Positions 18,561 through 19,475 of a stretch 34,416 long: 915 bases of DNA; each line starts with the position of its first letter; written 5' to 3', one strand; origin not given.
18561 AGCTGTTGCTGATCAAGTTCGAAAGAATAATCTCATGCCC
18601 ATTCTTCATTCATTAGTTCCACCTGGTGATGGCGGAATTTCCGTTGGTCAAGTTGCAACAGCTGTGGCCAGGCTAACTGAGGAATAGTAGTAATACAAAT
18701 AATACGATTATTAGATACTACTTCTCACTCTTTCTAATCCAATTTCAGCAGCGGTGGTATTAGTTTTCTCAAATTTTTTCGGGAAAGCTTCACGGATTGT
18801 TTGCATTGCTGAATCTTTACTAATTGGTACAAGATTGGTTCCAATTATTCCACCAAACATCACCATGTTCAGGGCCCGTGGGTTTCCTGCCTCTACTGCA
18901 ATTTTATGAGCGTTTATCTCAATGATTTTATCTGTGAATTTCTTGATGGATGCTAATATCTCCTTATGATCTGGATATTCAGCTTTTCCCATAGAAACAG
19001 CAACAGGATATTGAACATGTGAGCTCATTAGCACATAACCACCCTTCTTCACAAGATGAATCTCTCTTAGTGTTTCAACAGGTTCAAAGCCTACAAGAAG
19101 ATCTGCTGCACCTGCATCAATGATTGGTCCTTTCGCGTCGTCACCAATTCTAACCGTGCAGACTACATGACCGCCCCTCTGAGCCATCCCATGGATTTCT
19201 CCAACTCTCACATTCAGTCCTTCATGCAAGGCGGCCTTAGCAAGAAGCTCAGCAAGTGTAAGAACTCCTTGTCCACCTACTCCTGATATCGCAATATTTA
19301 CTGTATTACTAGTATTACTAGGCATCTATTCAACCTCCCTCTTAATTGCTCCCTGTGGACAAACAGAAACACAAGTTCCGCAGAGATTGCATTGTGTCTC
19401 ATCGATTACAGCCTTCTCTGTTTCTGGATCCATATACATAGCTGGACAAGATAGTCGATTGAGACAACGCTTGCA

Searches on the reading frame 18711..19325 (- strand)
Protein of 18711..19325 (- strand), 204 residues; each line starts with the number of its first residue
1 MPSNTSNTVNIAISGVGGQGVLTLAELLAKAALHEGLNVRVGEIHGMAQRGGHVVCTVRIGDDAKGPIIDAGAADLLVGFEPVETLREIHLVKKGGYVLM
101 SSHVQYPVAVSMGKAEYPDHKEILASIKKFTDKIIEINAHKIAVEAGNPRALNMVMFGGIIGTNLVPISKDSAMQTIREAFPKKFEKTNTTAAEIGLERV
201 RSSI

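Call 8: search_protein_families(library=pfam, proteins=[window:18711-19325:-])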
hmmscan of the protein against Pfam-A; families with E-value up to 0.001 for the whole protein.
window:18711-19325:- (204 aa): 1 family
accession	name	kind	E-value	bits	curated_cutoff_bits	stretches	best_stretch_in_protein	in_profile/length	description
PF01558.24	POR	-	5.9e-41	140.9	27.4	1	17-198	1-173/173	Pyruvate ferredoxin/flavodoxin oxidoreductase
